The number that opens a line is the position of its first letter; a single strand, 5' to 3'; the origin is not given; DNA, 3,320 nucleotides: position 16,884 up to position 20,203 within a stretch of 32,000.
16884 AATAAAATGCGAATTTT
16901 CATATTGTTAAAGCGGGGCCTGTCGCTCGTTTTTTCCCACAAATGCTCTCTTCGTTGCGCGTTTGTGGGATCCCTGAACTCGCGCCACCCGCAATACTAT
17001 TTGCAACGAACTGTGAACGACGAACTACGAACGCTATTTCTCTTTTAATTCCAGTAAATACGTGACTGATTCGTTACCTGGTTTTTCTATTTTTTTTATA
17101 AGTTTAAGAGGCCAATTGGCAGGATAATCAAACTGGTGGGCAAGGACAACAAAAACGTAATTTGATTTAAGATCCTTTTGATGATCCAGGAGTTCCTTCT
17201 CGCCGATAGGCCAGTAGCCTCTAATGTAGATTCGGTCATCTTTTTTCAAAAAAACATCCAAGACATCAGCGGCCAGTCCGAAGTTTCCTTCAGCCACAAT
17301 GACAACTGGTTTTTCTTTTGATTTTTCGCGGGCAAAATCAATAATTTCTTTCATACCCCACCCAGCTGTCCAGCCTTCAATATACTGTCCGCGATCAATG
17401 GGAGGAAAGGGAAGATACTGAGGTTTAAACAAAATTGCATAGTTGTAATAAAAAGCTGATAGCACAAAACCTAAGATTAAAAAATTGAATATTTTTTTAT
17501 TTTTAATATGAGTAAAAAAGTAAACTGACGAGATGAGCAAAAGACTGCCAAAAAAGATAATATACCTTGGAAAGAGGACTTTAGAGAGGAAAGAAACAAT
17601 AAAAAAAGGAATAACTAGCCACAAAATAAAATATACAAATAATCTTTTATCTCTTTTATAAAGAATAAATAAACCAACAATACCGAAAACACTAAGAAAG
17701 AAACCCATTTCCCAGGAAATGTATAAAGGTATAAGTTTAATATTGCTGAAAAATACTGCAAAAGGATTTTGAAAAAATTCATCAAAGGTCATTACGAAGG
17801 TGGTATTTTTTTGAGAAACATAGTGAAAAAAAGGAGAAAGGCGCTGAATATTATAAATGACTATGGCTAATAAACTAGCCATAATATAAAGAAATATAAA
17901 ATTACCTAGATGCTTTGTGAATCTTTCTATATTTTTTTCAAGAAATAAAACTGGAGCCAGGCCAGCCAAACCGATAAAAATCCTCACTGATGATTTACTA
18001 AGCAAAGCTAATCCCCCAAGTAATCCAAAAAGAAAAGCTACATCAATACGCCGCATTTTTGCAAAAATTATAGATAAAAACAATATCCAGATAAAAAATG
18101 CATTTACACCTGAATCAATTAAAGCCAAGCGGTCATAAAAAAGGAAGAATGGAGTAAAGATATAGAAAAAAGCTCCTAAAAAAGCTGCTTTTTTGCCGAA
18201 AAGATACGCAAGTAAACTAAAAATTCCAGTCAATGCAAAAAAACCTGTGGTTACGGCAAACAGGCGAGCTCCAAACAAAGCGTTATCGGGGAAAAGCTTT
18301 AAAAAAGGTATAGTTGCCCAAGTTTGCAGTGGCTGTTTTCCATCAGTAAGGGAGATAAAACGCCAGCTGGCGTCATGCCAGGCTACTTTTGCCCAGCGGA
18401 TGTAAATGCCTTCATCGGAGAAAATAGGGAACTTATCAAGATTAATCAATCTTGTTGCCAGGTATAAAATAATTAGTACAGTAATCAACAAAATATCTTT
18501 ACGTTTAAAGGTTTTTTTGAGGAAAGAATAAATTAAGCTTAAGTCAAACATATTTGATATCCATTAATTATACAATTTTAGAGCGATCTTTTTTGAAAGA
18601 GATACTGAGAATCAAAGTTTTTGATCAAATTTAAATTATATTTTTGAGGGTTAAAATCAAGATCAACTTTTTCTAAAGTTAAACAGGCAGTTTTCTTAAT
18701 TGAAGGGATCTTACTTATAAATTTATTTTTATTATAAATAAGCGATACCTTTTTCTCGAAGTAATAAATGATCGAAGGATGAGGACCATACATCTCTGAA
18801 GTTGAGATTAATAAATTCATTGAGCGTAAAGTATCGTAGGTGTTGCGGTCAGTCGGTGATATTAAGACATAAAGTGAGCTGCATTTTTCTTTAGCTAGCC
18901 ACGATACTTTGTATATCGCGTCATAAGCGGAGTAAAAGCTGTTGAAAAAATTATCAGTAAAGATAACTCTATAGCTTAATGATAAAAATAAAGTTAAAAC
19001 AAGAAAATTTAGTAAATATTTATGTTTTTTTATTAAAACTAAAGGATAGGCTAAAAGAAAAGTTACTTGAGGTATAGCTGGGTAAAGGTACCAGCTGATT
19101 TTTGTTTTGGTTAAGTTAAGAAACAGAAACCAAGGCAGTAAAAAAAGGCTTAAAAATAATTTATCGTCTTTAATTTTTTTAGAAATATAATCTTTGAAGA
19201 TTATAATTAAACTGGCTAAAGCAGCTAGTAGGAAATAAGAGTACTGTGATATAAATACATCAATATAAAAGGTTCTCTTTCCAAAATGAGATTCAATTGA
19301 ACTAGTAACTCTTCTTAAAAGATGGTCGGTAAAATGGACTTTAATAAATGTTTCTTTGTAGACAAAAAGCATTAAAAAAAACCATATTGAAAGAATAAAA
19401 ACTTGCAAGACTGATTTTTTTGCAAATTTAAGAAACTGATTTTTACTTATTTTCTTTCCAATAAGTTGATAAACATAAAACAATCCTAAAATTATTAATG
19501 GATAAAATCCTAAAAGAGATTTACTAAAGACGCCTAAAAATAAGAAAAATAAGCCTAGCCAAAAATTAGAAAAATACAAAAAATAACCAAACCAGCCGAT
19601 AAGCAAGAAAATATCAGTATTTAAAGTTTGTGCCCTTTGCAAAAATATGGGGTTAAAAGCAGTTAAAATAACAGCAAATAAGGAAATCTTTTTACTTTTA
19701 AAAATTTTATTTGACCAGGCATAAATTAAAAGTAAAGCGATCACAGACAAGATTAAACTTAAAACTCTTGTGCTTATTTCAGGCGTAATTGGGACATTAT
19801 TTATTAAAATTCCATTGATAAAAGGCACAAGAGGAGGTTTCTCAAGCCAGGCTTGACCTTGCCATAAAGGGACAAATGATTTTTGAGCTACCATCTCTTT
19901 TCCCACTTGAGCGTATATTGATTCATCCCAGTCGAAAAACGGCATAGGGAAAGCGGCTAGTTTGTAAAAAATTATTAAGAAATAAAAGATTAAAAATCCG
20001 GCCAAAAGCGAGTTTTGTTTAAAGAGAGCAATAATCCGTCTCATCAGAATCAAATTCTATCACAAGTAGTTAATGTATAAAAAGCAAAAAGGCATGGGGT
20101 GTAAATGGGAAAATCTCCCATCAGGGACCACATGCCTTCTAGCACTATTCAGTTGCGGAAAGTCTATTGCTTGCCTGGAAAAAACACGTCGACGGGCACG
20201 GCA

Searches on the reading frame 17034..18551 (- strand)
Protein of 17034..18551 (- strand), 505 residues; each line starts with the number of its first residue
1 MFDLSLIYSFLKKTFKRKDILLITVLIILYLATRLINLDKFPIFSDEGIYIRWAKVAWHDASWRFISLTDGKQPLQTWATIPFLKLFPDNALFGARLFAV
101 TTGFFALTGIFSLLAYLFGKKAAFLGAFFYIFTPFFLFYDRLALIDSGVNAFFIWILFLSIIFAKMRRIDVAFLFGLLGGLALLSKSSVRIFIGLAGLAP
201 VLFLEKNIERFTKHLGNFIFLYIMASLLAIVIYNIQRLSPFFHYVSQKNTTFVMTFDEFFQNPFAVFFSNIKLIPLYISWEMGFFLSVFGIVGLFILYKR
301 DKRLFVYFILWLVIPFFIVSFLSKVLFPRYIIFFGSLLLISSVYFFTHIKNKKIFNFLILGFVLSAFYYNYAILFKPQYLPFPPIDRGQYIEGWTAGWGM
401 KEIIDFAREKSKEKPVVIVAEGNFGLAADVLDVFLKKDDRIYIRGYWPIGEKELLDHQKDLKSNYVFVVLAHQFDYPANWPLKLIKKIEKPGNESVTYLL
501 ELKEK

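Call 11: search_protein_families(library=pfam, proteins=[window:17034-18551:-], max_evalue=0.01)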
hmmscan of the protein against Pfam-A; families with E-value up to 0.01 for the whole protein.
window:17034-18551:- (505 aa): 1 family
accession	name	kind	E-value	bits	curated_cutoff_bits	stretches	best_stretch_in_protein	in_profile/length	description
PF13231.12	PMT_2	-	1e-09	39.3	26.1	1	74-225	4-155/160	Dolichyl-phosphate-mannose-protein mannosyltransferase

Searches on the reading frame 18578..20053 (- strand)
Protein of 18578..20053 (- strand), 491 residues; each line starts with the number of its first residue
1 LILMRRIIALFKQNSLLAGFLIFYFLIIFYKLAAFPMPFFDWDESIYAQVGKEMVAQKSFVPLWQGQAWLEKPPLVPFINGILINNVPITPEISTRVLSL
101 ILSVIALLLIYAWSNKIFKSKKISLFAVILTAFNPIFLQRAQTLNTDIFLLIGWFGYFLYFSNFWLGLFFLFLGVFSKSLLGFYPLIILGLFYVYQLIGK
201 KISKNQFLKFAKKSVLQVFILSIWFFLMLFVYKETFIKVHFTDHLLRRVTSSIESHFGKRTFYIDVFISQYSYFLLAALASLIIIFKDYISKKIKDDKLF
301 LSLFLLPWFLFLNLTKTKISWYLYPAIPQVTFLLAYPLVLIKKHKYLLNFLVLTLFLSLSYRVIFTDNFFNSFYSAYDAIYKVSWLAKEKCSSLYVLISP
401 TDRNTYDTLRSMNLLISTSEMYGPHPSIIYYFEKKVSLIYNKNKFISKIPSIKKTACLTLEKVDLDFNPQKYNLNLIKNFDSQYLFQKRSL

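Call 11: search_protein_families(library=pfam, proteins=[window:18578-20053:-], max_evalue=0.01)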
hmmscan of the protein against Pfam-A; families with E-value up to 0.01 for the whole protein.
window:18578-20053:- (491 aa): 1 family
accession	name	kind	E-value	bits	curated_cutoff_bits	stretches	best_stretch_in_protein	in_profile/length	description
PF13231.12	PMT_2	-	1.7e-06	28.8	26.1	1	72-210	2-141/160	Dolichyl-phosphate-mannose-protein mannosyltransferase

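Call 22: find_homologous_proteins(query=window:18578-20044:-, max_evalue=1e-10)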
Query window:18578-20044:- (488 aa): 357 proteins with E <= 1e-10 among 8000 candidates; the best 120 are listed.
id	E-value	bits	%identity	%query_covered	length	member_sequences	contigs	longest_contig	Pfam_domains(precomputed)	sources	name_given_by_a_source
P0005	8.0e-291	983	100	93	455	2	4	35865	PF13231.13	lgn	-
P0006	4.6e-178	612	60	98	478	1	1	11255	PF13231.13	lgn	-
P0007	8.2e-172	591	58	98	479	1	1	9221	PF13231.13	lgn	-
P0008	9.4e-156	538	53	99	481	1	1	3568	-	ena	-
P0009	1.2e-155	538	54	94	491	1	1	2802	-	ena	-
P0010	1.5e-151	524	51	97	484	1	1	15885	-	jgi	-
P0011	2.4e-147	510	57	90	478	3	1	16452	PF02366.25,PF13231.13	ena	-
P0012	2.0e-145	504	50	96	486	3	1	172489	-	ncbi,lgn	-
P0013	7.1e-145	502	52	90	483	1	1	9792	PF13231.13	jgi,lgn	jgi:4-amino-4-deoxy-L-arabinose transferase-like glycosyltransferase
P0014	2.1e-144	501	56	90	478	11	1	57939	-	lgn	-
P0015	1.1e-141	492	49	97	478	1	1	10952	-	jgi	jgi:4-amino-4-deoxy-L-arabinose transferase-like glycosyltransferase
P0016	2.2e-141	491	51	95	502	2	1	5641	-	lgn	-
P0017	3.2e-141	490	48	96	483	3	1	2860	PF02366.25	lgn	-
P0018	3.8e-141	490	50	96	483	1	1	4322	-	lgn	-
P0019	4.0e-141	490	50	98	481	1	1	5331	-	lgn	-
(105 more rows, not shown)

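Call 23: find_encoding_contigs(protein=P0006, flank=7000, max_places=3)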
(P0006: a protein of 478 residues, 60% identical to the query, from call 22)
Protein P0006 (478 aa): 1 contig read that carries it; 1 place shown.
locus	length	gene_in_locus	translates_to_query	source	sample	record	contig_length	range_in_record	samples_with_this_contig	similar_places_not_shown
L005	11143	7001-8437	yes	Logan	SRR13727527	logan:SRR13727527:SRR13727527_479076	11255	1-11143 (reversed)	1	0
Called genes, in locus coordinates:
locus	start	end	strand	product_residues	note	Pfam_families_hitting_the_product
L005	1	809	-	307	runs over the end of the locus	?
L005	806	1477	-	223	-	PF02463:SMC_N, PF00005:ABC_tran, PF13304:AAA_21 (faint)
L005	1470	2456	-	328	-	PF25917:BSH_RND (faint), PF25990:Beta-barrel_YknX (weak)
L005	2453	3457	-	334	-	-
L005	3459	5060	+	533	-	PF13231:PMT_2 (weak)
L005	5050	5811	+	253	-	PF00535:Glycos_transf_2, PF10111:Glyco_tranf_2_2 (weak)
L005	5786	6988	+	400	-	PF13231:PMT_2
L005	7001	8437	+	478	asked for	PF13231:PMT_2 (weak)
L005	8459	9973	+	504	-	PF13231:PMT_2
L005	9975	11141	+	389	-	?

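Call 24: find_encoding_contigs(protein=P0007, flank=7000, max_places=3)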
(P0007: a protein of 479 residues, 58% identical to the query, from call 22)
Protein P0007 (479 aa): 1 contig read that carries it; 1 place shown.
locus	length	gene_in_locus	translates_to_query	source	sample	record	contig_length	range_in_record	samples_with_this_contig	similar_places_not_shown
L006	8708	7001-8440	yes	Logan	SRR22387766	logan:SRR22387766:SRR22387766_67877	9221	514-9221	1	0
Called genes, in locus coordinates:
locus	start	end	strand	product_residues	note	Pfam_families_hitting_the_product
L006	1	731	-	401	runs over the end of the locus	PF12704:MacB_PCD, PF02687:FtsX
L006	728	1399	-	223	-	PF02463:SMC_N (weak), PF00005:ABC_tran, PF13304:AAA_21 (faint)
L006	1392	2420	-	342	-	-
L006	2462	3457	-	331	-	-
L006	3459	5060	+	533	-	PF13231:PMT_2 (weak)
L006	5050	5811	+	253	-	PF00535:Glycos_transf_2, PF10111:Glyco_tranf_2_2 (weak)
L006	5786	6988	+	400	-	PF13231:PMT_2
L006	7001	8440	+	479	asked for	PF13231:PMT_2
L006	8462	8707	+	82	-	?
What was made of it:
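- The window cassette is demonstrably an insertion (calls 23, 24).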

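Call 25: find_encoding_contigs(protein=P0014, flank=7000, max_places=3)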
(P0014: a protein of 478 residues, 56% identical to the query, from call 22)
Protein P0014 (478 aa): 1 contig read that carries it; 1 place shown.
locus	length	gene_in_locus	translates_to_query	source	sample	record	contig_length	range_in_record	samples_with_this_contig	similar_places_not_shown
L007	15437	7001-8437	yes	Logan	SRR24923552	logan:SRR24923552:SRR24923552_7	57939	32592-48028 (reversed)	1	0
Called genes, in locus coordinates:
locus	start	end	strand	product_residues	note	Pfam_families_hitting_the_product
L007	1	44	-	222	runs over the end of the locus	PF02463:SMC_N (weak), PF00005:ABC_tran, PF13304:AAA_21 (faint)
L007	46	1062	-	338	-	PF25989:YknX_C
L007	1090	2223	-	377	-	-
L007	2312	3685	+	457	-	PF13231:PMT_2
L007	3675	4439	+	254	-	PF00535:Glycos_transf_2, PF10111:Glyco_tranf_2_2 (weak)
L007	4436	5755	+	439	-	PF13231:PMT_2 (weak)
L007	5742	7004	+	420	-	-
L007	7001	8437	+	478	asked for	-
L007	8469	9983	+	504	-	PF13231:PMT_2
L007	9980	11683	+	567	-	-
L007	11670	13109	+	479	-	PF01943:Polysacc_synt, PF13440:Polysacc_synt_3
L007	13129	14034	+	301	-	-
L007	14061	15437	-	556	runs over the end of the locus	PF20176:DUF6541 (weak), PF10131:PTPS_related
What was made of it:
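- Checked: In L007 the two genes overlap, again with no insert (call 25).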

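Call 26: find_encoding_contigs(protein=P0005, flank=5000, max_places=6)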
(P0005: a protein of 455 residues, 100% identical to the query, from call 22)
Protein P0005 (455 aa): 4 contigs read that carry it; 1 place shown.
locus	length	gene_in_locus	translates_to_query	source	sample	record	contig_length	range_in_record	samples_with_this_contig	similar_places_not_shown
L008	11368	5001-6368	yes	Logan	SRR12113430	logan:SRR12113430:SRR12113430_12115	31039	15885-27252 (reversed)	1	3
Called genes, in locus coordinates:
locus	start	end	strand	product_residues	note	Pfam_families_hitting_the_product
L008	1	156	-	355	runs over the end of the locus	-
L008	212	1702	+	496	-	PF13231:PMT_2 (weak)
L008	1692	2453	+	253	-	PF00535:Glycos_transf_2, PF10111:Glyco_tranf_2_2 (weak)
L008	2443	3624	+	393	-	PF13231:PMT_2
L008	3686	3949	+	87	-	PF12441:CopG_antitoxin, PF05778:Apo-CIII (faint)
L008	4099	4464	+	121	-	-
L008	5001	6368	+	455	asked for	PF13231:PMT_2 (weak)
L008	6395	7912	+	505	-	PF13231:PMT_2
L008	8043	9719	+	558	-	-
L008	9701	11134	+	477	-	PF01943:Polysacc_synt, PF13440:Polysacc_synt_3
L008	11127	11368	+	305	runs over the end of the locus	PF00535:Glycos_transf_2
